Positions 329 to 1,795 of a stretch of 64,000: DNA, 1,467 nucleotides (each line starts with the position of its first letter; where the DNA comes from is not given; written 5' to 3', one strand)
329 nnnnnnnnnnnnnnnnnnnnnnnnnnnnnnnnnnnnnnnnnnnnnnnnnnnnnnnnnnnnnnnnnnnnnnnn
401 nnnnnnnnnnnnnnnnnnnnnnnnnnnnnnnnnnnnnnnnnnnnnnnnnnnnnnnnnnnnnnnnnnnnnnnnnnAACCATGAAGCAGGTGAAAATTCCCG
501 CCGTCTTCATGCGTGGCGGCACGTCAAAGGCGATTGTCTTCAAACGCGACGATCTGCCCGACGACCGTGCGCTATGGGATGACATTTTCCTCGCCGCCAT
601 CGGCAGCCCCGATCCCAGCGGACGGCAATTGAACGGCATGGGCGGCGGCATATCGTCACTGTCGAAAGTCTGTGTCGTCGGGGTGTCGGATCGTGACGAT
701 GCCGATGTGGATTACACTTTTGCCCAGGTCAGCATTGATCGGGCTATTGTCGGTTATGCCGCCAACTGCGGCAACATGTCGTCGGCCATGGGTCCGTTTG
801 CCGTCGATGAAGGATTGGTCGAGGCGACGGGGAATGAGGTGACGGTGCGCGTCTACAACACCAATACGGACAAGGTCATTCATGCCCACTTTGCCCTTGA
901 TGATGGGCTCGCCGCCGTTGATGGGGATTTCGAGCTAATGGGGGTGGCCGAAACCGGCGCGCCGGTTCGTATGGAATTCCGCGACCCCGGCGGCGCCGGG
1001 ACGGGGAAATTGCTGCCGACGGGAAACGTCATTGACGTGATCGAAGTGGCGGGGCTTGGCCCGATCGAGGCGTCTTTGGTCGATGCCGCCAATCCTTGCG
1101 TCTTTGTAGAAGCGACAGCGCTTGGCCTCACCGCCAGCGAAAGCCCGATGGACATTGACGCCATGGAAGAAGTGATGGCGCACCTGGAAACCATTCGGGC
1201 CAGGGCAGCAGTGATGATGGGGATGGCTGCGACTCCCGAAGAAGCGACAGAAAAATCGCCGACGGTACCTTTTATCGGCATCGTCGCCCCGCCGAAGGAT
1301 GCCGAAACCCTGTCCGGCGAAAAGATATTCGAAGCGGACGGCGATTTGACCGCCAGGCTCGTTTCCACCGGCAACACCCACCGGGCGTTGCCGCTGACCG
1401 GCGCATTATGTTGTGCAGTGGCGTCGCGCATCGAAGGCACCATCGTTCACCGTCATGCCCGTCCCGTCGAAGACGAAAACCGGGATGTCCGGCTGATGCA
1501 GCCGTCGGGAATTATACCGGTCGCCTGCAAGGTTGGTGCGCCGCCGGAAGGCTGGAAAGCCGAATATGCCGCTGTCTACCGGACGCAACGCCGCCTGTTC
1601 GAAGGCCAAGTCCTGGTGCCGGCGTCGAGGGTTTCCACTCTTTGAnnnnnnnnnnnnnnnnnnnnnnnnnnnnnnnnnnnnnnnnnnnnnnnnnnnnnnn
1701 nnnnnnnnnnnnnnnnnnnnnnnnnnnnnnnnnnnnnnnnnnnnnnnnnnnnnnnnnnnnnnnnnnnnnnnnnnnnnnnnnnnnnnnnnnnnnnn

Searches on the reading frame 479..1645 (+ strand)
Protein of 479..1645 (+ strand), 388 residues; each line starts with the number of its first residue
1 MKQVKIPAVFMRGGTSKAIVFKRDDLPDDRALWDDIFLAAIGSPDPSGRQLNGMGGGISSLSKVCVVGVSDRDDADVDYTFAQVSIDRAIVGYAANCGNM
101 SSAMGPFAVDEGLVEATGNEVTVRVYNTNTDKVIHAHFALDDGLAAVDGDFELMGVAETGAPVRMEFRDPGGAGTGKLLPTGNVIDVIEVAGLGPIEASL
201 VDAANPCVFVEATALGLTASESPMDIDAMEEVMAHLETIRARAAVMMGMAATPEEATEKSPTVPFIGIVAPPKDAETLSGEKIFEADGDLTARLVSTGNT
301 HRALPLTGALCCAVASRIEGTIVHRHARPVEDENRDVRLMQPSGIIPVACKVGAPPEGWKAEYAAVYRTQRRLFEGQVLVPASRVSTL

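Call 69: find_encoding_contigs(protein=window:479-1645:+, flank=10000, max_places=3)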
Protein window:479-1645:+ (388 aa): 6 contigs read that carry it; 3 places shown.
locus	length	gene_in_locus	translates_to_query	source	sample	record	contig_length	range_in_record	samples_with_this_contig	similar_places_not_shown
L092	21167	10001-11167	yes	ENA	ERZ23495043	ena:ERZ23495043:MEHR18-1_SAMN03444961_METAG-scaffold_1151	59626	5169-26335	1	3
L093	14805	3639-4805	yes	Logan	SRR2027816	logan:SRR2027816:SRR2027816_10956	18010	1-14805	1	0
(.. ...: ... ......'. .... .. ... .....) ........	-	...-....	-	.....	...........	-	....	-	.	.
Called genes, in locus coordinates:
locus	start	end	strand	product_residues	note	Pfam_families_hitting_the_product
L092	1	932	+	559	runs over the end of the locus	PF01970:TctA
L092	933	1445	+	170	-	-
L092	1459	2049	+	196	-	PF02775:TPP_enzyme_C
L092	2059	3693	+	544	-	PF00501:AMP-binding, PF13193:AMP-binding_C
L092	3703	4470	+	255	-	PF23441:SDR (weak), PF00106:adh_short, PF01370:Epimerase (weak), PF08659:KR, PF13561:adh_short_C2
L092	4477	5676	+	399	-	PF02771:Acyl-CoA_dh_N, PF02770:Acyl-CoA_dh_M, PF00441:Acyl-CoA_dh_1, PF08028:Acyl-CoA_dh_2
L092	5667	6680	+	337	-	PF03881:Fructosamin_kin (faint), PF01636:APH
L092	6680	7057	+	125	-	PF19802:DUF6285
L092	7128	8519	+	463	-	PF03972:MmgE_PrpD_N, PF19305:MmgE_PrpD_C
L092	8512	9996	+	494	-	PF00890:FAD_binding_2, PF01266:DAO (weak), PF03486:HI0933_like (faint), PF07992:Pyr_redox_2 (faint), PF12831:FAD_oxidored (faint)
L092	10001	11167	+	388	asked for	PF04303:PrpF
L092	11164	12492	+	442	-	PF00082:Peptidase_S8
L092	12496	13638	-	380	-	PF00089:Trypsin (faint), PF13365:Trypsin_2, PF13432:TPR_16 (faint), PF13428:TPR_14 (faint)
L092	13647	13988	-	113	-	PF05437:AzlD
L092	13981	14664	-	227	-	PF03591:AzlC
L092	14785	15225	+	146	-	PF02310:B12-binding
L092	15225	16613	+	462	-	PF13941:MutL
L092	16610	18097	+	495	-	PF06368:Met_asp_mut_E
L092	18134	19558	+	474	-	PF00171:Aldedh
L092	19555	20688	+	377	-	PF08442:ATP-grasp_2, PF13549:ATP-grasp_5, PF24948:Citrate_synth_N, PF00549:Ligase_CoA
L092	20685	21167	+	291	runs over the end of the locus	PF02629:CoA_binding, PF00549:Ligase_CoA, PF13607:Succ_CoA_lig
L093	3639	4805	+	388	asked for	PF04303:PrpF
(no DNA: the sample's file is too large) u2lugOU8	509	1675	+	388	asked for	PF04303:PrpF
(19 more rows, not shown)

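Call 70: search_protein_families(library=ncbifam, proteins=[L092:933-1445:+, L092:1459-2049:+, L092:2059-3693:+, L092:3703-4470:+, L092:4477-5676:+, L092:7128-8519:+, L092:8512-9996:+, L092:10001-11167:+], max_evalue=1e-10)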
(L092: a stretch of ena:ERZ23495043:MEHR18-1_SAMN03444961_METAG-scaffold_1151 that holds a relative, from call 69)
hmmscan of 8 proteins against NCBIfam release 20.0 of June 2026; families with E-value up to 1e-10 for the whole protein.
L092:933-1445:+ (170 aa): 2 families
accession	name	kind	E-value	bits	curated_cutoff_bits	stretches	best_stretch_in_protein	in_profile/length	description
TIGR03845.1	sulfopyru_alph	equivalog_domain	1.8e-32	112.5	147.95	1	8-161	4-158/160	sulfopyruvate decarboxylase subunit alpha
TIGR03297.1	Ppyr-DeCO2ase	equivalog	8e-19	67.9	312.5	1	18-165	3-157/360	phosphonopyruvate decarboxylase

L092:1459-2049:+ (196 aa): 3 families
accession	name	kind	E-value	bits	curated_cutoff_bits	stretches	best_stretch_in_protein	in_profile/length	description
TIGR03846.1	sulfopy_beta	equivalog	9.1e-39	133.2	221.5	1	11-191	1-180/182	sulfopyruvate decarboxylase subunit beta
NF004813.0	PRK06163.1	equivalog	6.5e-38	130.5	240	1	11-191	15-195/202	hypothetical protein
TIGR03297.1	Ppyr-DeCO2ase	equivalog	3.3e-33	115.2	312.5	1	9-190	171-358/360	phosphonopyruvate decarboxylase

L092:2059-3693:+ (544 aa): 98 families (the best 25 are shown)
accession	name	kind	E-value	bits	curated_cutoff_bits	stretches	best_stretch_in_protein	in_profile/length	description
NF006020.0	PRK08162.1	subfamily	7.6e-267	886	677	1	6-543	3-540/545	acyl-CoA synthetase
NF004837.0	PRK06187.1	subfamily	9e-141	469.7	476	1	27-543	13-524/531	long-chain-fatty-acid--CoA ligase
NF006182.0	PRK08316.1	subfamily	2.9e-101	339.5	663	1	29-543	18-519/523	fatty acyl-CoA synthetase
NF004674.0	PRK06018.1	subfamily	1.1e-99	334.7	766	1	47-543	39-536/544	long-chain-fatty-acid--CoA ligase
NF005426.0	PRK07008.1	equivalog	9.8e-99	331.4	822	1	47-543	43-537/545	3-(methylthio)propionyl-CoA ligase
NF005307.0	PRK06839.1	equivalog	2.3e-84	283.9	748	1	31-542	11-494/496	o-succinylbenzoate--CoA ligase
NF006181.0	PRK08314.1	subfamily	2e-81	273.9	705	1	21-542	22-555/563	long-chain-fatty-acid--CoA ligase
NF002966.0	PRK03640.1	equivalog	1e-79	268.4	556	1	31-542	11-481/483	o-succinylbenzoate--CoA ligase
NF005801.1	PRK07656.1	equivalog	3.4e-79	266.8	657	1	28-538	7-500/500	FadD3 family acyl-CoA ligase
NF009233.0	PRK12583.1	subfamily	8.5e-79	265.4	832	2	187-541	203-550/558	fatty acid CoA ligase family protein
NF004114.0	PRK05605.1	equivalog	1.9e-75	254.3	766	1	186-540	223-568/575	long-chain-fatty-acid--CoA ligase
NF052269.1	Staph_lig_FadD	equivalog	7.1e-75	252.2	650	1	32-542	10-494/499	long-chain-fatty-acid--CoA ligase FadD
NF005676.0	PRK07470.1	equivalog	3.5e-74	250.3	774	1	28-541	26-529/544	acyl-CoA synthetase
NF004797.0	PRK06145.1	equivalog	1e-73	248.4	850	1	28-540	8-494/499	acyl-CoA synthetase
NF005857.1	PRK07786.1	exception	2.4e-73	247.4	733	1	32-539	19-510/513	fatty-acid--CoA ligase FadD5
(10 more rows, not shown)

L092:3703-4470:+ (255 aa): 220 families (the best 25 are shown)
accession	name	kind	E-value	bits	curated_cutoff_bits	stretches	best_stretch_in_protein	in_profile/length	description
NF005402.0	PRK06949.1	equivalog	2.9e-78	262.7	358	1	1-249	1-257/260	SDR family oxidoreductase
NF006070.0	PRK08213.1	subfamily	1.5e-69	234.4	279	1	5-251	8-257/259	gluconate 5-dehydrogenase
TIGR01830.1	3oxo_ACP_reduc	equivalog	1.3e-65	221.4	297.75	1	12-249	1-237/239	3-oxoacyl-[acyl-carrier-protein] reductase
NF005559.1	PRK07231.1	subfamily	1.2e-64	218.2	215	1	7-251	2-248/249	glucose 1-dehydrogenase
NF004198.0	PRK05653.1-3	equivalog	3.1e-62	210.3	296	1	6-251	4-247/248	3-oxoacyl-ACP reductase FabG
NF004778.0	PRK06124.1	equivalog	1.1e-61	208.5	303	1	4-252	6-254/256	SDR family oxidoreductase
TIGR01832.1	kduD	equivalog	1.9e-61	207.7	338.85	1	5-251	1-246/248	2-dehydro-3-deoxy-D-gluconate 5-dehydrogenase KduD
NF005446.0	PRK07035.1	equivalog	5.3e-61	206.1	373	1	4-251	6-254/255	SDR family oxidoreductase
NF005390.0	PRK06935.1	equivalog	9.5e-60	202.1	369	1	5-252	11-257/258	2-dehydro-3-deoxy-D-gluconate 5-dehydrogenase KduD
NF009466.0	PRK12826.1-2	subfamily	1.6e-59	201.4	222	1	9-252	3-246/248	3-oxoacyl-ACP reductase FabG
NF004197.0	PRK05653.1-1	equivalog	2.6e-59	200.8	332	1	4-251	2-247/249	3-oxoacyl-ACP reductase FabG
NF004774.0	PRK06114.1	equivalog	1.4e-58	198.3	360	1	5-251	12-260/262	SDR family oxidoreductase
NF004522.0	PRK05867.1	equivalog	1.9e-58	198.2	447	1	5-250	7-252/255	SDR family oxidoreductase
NF004791.0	PRK06138.1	equivalog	8.3e-58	195.6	312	1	6-252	2-251/252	SDR family oxidoreductase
NF005309.0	PRK06841.1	subfamily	4.1e-57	193.6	286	1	3-252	9-254/255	GolD/DthD family dehydrogenase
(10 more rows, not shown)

L092:4477-5676:+ (399 aa): 16 families
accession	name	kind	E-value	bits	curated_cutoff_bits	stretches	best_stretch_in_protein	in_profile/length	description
NF042972.1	AcrlCoAredClosAcrC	equivalog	6e-60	202.9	640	1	1-386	1-374/378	acryloyl-CoA reductase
NF042439.1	SulpropCoADesulf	equivalog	3e-54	184.2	600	1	50-385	31-367/379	3-sulfinopropanoyl-CoA desulfinase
NF043006.1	CyhCrbnylCoADH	equivalog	2.2e-46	158.6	650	1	16-391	15-378/380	cyclohexane-1-carbonyl-CoA dehydrogenase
NF045552.1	GlutCoADH_Des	equivalog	1.1e-45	156.5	470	1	1-385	1-376/387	glutaryl-CoA dehydrogenase Acd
NF008997.0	PRK12341.1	equivalog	2.5e-45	155.2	537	1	1-385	1-373/382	acyl-CoA dehydrogenase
NF045652.1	ProlPCPDhRedW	equivalog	2.7e-44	151.5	650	1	8-387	3-372/376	L-prolyl-[peptidyl-carrier protein] dehydrogenase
NF053553.1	prodigi_MBC_PigA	equivalog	1.2e-42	146.4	500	1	1-386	1-377/381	prodigiosin MBC biosynthesis dehydrogenase PigA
NF058590.1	AcCoDHFadEBacil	equivalog_domain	3.6e-42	144.7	600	1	13-310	29-313/586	acyl-CoA dehydrogenase FadE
NF002885.1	PRK03354.1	equivalog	3.6e-38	131.6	540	1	1-386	1-371/378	crotonobetainyl-CoA dehydrogenase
TIGR03207.1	cyc_hxne_CoA_dh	equivalog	2.9e-34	118.4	575.35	1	35-386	28-369/372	cyclohexanecarboxyl-CoA dehydrogenase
NF052270.1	Staph_DH_FadE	equivalog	1.3e-29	103.1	600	1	109-387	120-392/400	acyl-CoA dehydrogenase FadE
TIGR03203.1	pimD_small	equivalog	1e-18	67.6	652.7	1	52-360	46-348/378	pimeloyl-CoA dehydrogenase small subunit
TIGR03204.1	pimC_large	equivalog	1.3e-17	63.8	623.85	1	3-304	2-292/395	pimeloyl-CoA dehydrogenase large subunit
TIGR04022.1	sulfur_SfnB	equivalog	1.7e-16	60.1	430.9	1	54-368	44-360/391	SfnB family sulfur acquisition oxidoreductase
NF049984.1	Rv1679_FadE16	equivalog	5e-16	58.9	600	1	51-373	32-350/371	Rv1679 family acyl-CoA dehydrogenase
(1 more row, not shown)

L092:7128-8519:+ (463 aa): 1 family
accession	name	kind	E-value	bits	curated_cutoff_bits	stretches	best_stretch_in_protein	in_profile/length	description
NF042438.1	PrpD_hiGCgrampos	equivalog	7.6e-13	47.9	950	0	52-145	71-164/499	2-methylcitrate dehydratase PrpD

L092:8512-9996:+ (494 aa): 24 families
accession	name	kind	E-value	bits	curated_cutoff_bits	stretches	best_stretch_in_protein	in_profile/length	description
NF006130.0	PRK08274.1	equivalog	2.2e-157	524.6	369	1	2-491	4-460/467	FAD-dependent tricarballylate dehydrogenase TcuA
TIGR02485.1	CobZ_N-term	equivalog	4.9e-76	256.3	372.55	1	5-491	3-433/437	FAD-dependent tricarballylate dehydrogenase TcuA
TIGR01813.1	flavo_cyto_c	subfamily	1.3e-48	165.8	285.45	1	5-486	1-443/444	flavocytochrome c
NF004789.0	PRK06134.1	subfamily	4e-38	131.3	747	2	155-271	215-334/581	FAD-dependent oxidoreductase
NF009478.0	PRK12844.1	equivalog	6.1e-38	130.5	789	1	155-492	208-551/559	3-ketosteroid-delta-1-dehydrogenase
NF005510.0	PRK07121.1-3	subfamily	2.8e-37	128.6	481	1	163-492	186-489/492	FAD-binding protein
NF005064.0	PRK06481.1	equivalog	8.4e-36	123.7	542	1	3-491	61-501/506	flavocytochrome c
NF009476.0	PRK12839.1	equivalog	4.6e-34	117.5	940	1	156-257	213-317/572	FAD-dependent oxidoreductase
NF053717.1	VnlPnlRedVprA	equivalog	2.6e-32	112.3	600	1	160-490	134-475/481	vinyl phenol reductase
NF005511.0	PRK07121.1-4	equivalog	1.4e-31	109.6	466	1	207-492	267-542/553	FAD-binding protein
NF053676.1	4oxCHCAChcC1Cy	equivalog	9.3e-31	106.8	1000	1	156-489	186-526/528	4-oxocyclohexanecarboxylate 2-dehydrogenase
NF005508.0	PRK07121.1-1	equivalog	1.7e-30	106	537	1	166-492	185-493/497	FAD-binding protein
NF009477.0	PRK12843.1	equivalog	1e-28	100.2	758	1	159-491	223-570/578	FAD-dependent oxidoreductase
NF005882.1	PRK07843.1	equivalog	1.4e-28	99.7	788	1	164-486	209-544/547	3-oxosteroid 1-dehydrogenase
NF005509.0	PRK07121.1-2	subfamily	3.4e-28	98.5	630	1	152-493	197-525/527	FAD-binding protein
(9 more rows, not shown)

L092:10001-11167:+ (388 aa): 2 families
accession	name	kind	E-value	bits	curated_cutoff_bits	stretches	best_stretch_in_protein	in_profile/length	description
TIGR02334.1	prpF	equivalog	7.1e-96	321.4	440.55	1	1-383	1-388/390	2-methylaconitate cis-trans isomerase PrpF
NF033377.1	OMA_tautomer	equivalog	1.2e-92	310.5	440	1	11-381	1-349/349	4-oxalomesaconate tautomerase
